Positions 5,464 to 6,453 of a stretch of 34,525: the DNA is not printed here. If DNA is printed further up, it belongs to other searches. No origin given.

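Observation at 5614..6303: YchF-like protein that has lost its GTPase domain but keeps an intact TGS domain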

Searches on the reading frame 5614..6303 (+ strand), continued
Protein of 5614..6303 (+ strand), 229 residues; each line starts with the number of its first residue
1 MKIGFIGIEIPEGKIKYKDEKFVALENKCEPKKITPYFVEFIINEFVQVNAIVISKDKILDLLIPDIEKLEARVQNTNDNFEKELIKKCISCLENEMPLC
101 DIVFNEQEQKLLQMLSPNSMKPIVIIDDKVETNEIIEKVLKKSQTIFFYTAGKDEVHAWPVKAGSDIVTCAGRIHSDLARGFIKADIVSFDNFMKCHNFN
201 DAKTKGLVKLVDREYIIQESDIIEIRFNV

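Call 63: find_homologous_proteins(query=L072:10001-10699:+, max_evalue=1e-10)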
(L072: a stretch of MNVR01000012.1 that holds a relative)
Query L072:10001-10699:+ (233 aa): 7842 proteins with E <= 1e-10 among 8000 candidates; the best 120 are listed.
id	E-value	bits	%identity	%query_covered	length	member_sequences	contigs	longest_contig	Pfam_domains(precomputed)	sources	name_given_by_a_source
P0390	4.4e-137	473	91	100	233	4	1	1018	PF02824.28,PF06071.20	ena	-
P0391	8.1e-131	453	89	100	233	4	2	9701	PF02824.28,PF06071.20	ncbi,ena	ncbi:MAG: DUF933 domain-containing protein [Candidatus Omnitrophota bacterium]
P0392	1.1e-121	423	82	100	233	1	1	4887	PF02824.28,PF06071.20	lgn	-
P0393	6.8e-120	417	87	95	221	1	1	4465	PF02824.28,PF06071.20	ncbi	ncbi:MAG: DUF933 domain-containing protein, partial [Candidatus Omnitrophota bacterium]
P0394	2.6e-110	386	76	100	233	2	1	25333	PF02824.28,PF06071.20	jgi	jgi:ribosome-binding ATPase YchF (GTP1/OBG family)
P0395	4.0e-110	385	75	100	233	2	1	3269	PF02824.28,PF06071.20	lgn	-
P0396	1.3e-108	380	73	100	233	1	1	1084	PF02824.28,PF06071.20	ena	-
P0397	2.3e-107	376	73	100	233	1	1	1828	PF02824.28,PF06071.20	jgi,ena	-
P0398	7.5e-107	374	74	100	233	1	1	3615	PF06071.20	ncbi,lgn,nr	ncbi:MAG TPA: DUF933 domain-containing protein [Candidatus Omnitrophota bacterium]|nr:DUF933 domain-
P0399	7.1e-106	371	72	100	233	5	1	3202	PF02824.28,PF06071.20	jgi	-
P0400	2.0e-105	370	72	100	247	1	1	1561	PF02824.28,PF06071.20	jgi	jgi:hypothetical protein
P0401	3.1e-105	369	70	100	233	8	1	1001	PF02824.28,PF06071.20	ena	-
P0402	1.5e-104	367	71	100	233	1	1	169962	PF06071.20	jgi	jgi:ribosome-binding ATPase YchF (GTP1/OBG family)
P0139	1.9e-104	366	70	100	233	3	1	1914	PF06071.20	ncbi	-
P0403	8.7e-104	364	71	100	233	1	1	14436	PF02824.28,PF06071.20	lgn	-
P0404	1.0e-103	364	73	100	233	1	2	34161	PF02824.28,PF06071.20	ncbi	-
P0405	1.4e-103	364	71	100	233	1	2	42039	PF02824.28,PF06071.20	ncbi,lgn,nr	ncbi:MAG: DUF933 domain-containing protein [Candidatus Omnitrophica bacterium]|nr:DUF933 domain-cont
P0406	1.7e-103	363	71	100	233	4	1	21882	PF02824.28,PF06071.20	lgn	-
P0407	4.7e-103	362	70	100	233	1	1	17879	PF06071.20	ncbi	-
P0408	2.1e-102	360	72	100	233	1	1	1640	PF06071.20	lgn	-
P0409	2.6e-102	359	74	100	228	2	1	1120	PF02824.28,PF06071.20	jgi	-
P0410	4.2e-102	359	71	100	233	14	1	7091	PF02824.28,PF06071.20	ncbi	-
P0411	2.1e-101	356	69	100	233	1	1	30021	PF06071.20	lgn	-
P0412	2.5e-101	356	70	100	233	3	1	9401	PF06071.20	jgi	jgi:hypothetical protein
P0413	4.3e-101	355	70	100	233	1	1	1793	PF02824.28,PF06071.20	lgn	-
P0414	4.5e-101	355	70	100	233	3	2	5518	PF02824.28,PF06071.20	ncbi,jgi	jgi:hypothetical protein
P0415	7.1e-101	355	69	100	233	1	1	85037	PF02824.28,PF06071.20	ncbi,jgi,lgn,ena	ncbi:MAG: DUF933 domain-containing protein [Candidatus Omnitrophota bacterium]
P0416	1.3e-100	354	68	100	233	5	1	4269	PF02824.28,PF06071.20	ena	-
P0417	2.3e-100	353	68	100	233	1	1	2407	PF02824.28,PF06071.20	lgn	-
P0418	5.9e-100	352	70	100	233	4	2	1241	PF02824.28,PF06071.20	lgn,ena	-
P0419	1.7e-99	350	68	100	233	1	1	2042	PF06071.20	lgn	-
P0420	2.9e-99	349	68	100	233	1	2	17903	PF06071.20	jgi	jgi:hypothetical protein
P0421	7.9e-99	348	67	100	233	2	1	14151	PF06071.20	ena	-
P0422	2.9e-98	346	67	100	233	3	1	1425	PF06071.20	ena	-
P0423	5.3e-98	345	67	100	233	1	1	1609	PF02824.28,PF06071.20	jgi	jgi:ribosome-binding ATPase YchF (GTP1/OBG family)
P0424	1.6e-97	344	67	100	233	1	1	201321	PF02824.28,PF06071.20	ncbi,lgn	-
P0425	2.4e-97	343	65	100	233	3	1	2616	PF06071.20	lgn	-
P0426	3.3e-97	343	68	100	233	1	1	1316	PF06071.20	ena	-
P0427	1.7e-96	340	69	100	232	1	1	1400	PF06071.20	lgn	-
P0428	2.7e-96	340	73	89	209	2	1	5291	PF06071.20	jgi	jgi:ribosome-binding ATPase YchF (GTP1/OBG family)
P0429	1.4e-95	337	66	100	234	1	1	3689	PF06071.20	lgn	-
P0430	2.2e-95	337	67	100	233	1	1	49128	PF02824.28,PF06071.20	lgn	-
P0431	4.3e-95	336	67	100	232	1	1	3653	PF06071.20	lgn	-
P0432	5.7e-95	335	67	97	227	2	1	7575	PF06071.20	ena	-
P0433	8.4e-95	335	64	100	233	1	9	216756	PF02824.28,PF06071.20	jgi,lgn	jgi:hypothetical protein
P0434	2.4e-94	333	63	100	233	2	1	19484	PF06071.20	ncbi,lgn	ncbi:MAG: DUF933 domain-containing protein [Candidatus Omnitrophota bacterium]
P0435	7.0e-94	332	65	100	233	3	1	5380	PF02824.28,PF06071.20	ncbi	-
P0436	1.6e-93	331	66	100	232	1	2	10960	PF06071.20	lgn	-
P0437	8.6e-93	328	64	100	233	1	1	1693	PF02824.28,PF06071.20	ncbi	-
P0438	8.0e-92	325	62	100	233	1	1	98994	PF06071.20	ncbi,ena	-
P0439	1.1e-90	321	61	100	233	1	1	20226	PF06071.20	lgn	-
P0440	3.9e-89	316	64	100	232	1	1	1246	PF06071.20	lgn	-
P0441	5.0e-89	316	62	100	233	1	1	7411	PF06071.20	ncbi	-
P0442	6.5e-88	312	64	100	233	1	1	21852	PF02824.28,PF06071.20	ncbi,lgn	ncbi:MAG: DUF933 domain-containing protein [Deltaproteobacteria bacterium]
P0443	3.2e-87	310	59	100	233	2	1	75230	PF02824.28,PF06071.20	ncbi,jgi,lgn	-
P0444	1.4e-86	308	63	100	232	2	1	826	PF06071.20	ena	-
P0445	6.7e-85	303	60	100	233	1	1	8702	PF02824.28,PF06071.20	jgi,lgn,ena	-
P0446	6.1e-84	299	59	100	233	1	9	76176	PF06071.20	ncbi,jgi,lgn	-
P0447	1.7e-82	295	59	100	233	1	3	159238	PF02824.28,PF06071.20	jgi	-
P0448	6.4e-82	293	60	100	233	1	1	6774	PF02824.28,PF06071.20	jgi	jgi:ribosome-binding ATPase YchF (GTP1/OBG family)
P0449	9.0e-82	292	56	100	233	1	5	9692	PF02824.28,PF06071.20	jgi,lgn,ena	-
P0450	3.2e-80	287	56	100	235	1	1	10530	PF02824.28,PF06071.20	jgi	-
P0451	1.7e-79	285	58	100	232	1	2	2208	PF02824.28,PF06071.20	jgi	jgi:hypothetical protein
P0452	1.3e-78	282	56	100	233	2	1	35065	PF02824.28,PF06071.20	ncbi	-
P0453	8.3e-78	279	60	92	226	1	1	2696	PF06071.20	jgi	-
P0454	9.6e-64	233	49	99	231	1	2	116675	PF06071.20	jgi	jgi:ribosome-binding ATPase YchF (GTP1/OBG family)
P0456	4.4e-51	192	42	99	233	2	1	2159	PF06071.20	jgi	jgi:hypothetical protein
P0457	2.7e-50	189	44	97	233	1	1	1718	PF06071.20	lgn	-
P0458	4.8e-50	189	46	99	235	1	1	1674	PF06071.20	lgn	-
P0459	9.8e-50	188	45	99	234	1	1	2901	PF06071.20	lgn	-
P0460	2.1e-49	186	43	99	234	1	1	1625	PF06071.20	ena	-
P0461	3.0e-49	186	46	99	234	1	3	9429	PF06071.20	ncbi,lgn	ncbi:MAG: DUF933 domain-containing protein [Deltaproteobacteria bacterium]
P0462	1.8e-48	183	44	99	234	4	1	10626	PF06071.20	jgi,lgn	jgi:hypothetical protein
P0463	2.6e-48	183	43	99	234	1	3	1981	PF06071.20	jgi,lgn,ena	-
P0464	1.3e-47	181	43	99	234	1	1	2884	PF06071.20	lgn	-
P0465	2.0e-47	180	44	99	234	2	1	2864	PF06071.20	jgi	-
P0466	2.2e-47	180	43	99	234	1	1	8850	PF06071.20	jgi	jgi:hypothetical protein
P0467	8.8e-47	178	44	99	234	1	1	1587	PF06071.20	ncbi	-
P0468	1.1e-46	178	42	99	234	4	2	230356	PF06071.20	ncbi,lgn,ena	-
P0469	2.0e-45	173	43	99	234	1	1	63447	PF06071.20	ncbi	-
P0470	6.8e-45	172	41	99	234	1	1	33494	PF06071.20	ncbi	ncbi:DUF933 domain-containing protein [Candidatus Omnitrophota bacterium]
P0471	4.3e-44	169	42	99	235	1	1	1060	PF06071.20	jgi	jgi:hypothetical protein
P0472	5.9e-44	169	41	100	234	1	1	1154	PF06071.20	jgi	jgi:ribosome-binding ATPase YchF (GTP1/OBG family)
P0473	8.5e-44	168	64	49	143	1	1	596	PF06071.20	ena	-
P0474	9.0e-44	168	44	99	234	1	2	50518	PF06071.20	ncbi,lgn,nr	ncbi:MAG: DUF933 domain-containing protein [Candidatus Omnitrophota bacterium]|nr:DUF933 domain-cont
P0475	2.4e-43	167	41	100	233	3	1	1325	PF06071.20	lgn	-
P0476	3.1e-43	166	42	100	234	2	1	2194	PF06071.20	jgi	jgi:hypothetical protein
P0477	5.0e-43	166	41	100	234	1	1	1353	PF06071.20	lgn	-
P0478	1.0e-42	165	39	99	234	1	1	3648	PF06071.20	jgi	-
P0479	1.4e-42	164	40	99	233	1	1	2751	PF06071.20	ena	-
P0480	1.4e-42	164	39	99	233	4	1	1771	PF06071.20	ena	-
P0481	1.5e-42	164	42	99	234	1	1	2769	PF06071.20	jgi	jgi:hypothetical protein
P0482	2.0e-42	164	40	99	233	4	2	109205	PF06071.20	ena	-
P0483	2.5e-42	163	42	95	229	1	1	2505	PF06071.20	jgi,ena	-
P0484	3.0e-42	163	39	99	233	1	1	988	PF06071.20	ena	-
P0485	5.2e-42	162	40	99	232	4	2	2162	PF06071.20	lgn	-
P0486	8.6e-42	162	39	99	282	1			PF06071.20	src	-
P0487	1.0e-41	161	39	99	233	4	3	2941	PF06071.20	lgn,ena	-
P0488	1.5e-41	161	40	100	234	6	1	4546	PF06071.20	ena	-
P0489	2.1e-41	160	39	100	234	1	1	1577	PF06071.20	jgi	jgi:hypothetical protein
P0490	2.1e-41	160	38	99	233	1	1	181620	PF06071.20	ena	-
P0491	3.3e-41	160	39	100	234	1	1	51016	PF06071.20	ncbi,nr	ncbi:MAG: DUF933 domain-containing protein [Candidatus Omnitrophica bacterium]|nr:DUF933 domain-cont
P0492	3.9e-41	159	40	99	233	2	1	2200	PF06071.20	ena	-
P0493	4.6e-41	159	39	100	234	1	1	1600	PF06071.20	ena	-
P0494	6.0e-41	159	39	99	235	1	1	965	PF06071.20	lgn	-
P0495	2.1e-40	157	40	99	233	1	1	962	PF06071.20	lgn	-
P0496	2.4e-40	157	40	99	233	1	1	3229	PF06071.20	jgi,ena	-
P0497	8.1e-37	145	39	100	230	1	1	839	PF06071.20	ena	-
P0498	1.9e-35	141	38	100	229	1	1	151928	PF02824.28,PF06071.20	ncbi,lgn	-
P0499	2.0e-35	141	34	94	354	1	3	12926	PF02824.28,PF01926.30,PF06071.20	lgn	-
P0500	2.5e-35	140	37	100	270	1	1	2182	PF02824.28,PF06071.20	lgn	-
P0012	2.9e-35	140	36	94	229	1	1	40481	PF02824.28,PF06071.20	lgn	-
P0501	3.1e-35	140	36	100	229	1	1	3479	PF06071.20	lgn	-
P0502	4.0e-35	140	32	93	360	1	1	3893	PF01926.30,PF06071.20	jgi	jgi:GTP-binding protein YchF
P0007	1.5e-34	138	37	94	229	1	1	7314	PF06071.20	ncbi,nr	ncbi:MAG: DUF933 domain-containing protein [Elusimicrobia bacterium]|nr:DUF933 domain-containing pro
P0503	8.3e-34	135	37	100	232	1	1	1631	PF02824.28,PF06071.20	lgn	-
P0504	9.7e-34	135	30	100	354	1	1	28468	PF02824.28,PF01926.30,PF06071.20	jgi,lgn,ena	-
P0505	1.1e-33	135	37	98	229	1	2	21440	PF06071.20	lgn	-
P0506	2.5e-33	134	31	92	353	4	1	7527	PF02824.28,PF01926.30,PF06071.20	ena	-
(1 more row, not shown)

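Call 64: find_encoding_contigs(protein=P0424, flank=6000, max_places=1)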
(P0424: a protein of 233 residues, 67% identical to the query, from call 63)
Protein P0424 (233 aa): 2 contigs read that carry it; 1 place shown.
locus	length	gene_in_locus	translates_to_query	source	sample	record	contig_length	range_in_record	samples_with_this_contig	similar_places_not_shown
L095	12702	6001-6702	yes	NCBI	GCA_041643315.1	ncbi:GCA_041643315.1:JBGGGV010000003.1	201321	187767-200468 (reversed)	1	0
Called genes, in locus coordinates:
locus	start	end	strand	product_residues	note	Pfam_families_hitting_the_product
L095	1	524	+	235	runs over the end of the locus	PF00005:ABC_tran, PF13304:AAA_21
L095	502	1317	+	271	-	-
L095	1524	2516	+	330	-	PF02655:ATP-grasp_3 (faint), PF07478:Dala_Dala_lig_C, PF13535:ATP-grasp_4 (weak)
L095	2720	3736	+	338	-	PF13353:Fer4_12 (weak), PF04055:Radical_SAM, PF12544:LAM_C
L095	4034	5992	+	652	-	PF00009:GTP_EFTU, PF22042:EF-G_D2, PF03144:GTP_EFTU_D2 (weak), PF14492:EFG_III, PF03764:EFG_IV, PF00679:EFG_C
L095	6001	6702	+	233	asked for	PF02824:TGS (weak), PF06071:YchF-GTPase_C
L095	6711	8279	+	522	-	PF02142:MGS, PF01808:AICARFT_IMPCHas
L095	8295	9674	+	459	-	PF08245:Mur_ligase_M, PF02875:Mur_ligase_C, PF27239:FOL3_C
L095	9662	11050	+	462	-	PF10396:TrmE_N, PF12631:MnmE_helical, PF00009:GTP_EFTU (faint), PF00350:Dynamin_N (faint), PF01926:MMR_HSR1, PF02421:FeoB_N, PF04548:AIG1 (weak)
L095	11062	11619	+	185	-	PF01227:GTP_cyclohydroI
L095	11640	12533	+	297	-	PF01061:ABC2_membrane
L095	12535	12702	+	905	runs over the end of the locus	PF13476:AAA_23 (faint), PF00005:ABC_tran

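Call 65: find_encoding_contigs(protein=P0468, flank=6000, max_places=1)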
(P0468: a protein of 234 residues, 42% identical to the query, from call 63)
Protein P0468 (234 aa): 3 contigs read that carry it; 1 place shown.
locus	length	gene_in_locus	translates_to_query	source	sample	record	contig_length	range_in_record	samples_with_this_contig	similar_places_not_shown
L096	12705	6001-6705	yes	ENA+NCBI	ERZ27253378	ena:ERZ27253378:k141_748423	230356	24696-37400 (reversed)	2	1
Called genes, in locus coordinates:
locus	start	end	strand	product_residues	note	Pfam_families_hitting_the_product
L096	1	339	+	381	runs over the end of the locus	PF13439:Glyco_transf_4, PF13477:Glyco_trans_4_2, PF13579:Glyco_trans_4_4, PF00534:Glycos_transf_1, PF13692:Glyco_trans_1_4, PF13524:Glyco_trans_1_2 (faint)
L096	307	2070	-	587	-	PF13231:PMT_2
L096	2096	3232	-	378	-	PF13439:Glyco_transf_4, PF00534:Glycos_transf_1, PF13692:Glyco_trans_1_4, PF13524:Glyco_trans_1_2 (weak)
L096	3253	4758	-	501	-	PF02310:B12-binding, PF04055:Radical_SAM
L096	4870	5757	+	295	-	PF00535:Glycos_transf_2, PF13641:Glyco_tranf_2_3, PF13632:Glyco_trans_2_3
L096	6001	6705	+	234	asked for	PF06071:YchF-GTPase_C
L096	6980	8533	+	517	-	PF02142:MGS, PF01808:AICARFT_IMPCHas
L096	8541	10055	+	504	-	PF08245:Mur_ligase_M (faint), PF02875:Mur_ligase_C, PF27239:FOL3_C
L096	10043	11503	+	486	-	PF10396:TrmE_N, PF00350:Dynamin_N (faint), PF12631:MnmE_helical, PF01926:MMR_HSR1, PF02421:FeoB_N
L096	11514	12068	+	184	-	PF01227:GTP_cyclohydroI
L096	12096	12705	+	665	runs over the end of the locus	PF00989:PAS, PF08448:PAS_4 (faint), PF12860:PAS_7 (weak), PF13188:PAS_8 (weak), PF13426:PAS_9, PF00512:HisKA, PF02518:HATPase_c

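Call 66: find_encoding_contigs(protein=P0490, flank=6000, max_places=1)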
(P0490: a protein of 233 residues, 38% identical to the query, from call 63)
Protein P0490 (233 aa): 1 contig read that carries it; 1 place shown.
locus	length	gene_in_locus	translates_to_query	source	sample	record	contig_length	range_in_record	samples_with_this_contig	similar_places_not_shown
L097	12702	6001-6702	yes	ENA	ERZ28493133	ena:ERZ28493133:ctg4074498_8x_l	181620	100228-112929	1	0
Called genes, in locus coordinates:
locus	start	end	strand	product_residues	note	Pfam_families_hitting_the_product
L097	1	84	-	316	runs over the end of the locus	PF01522:Polysacc_deac_1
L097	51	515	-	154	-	PF00383:dCMP_cyt_deam_1, PF14437:MafB19-deam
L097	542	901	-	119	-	-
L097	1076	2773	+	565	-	PF02776:TPP_enzyme_N, PF00205:TPP_enzyme_M, PF02775:TPP_enzyme_C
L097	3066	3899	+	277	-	PF12796:Ank_2, PF23745:ANK_LRRK2 (faint), PF13857:Ank_5 (faint), PF00023:Ank (faint), PF12796:Ank_2, PF13606:Ank_3 (faint), PF13637:Ank_4 (faint)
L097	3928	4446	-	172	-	PF00903:Glyoxalase, PF13669:Glyoxalase_4 (weak)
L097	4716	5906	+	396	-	PF01717:Meth_synt_2 (weak)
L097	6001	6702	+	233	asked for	PF06071:YchF-GTPase_C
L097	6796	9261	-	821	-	PF02515:CoA_transf_3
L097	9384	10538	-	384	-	PF13378:MR_MLE_C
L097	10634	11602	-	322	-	PF03401:TctC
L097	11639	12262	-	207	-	-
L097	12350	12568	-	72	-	-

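Call 76: search_protein_families(library=padloc, proteins=[window:5614-6303:+], max_evalue=0.01)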
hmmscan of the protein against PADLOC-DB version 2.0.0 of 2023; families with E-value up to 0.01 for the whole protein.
window:5614-6303:+ (229 aa): 0 families
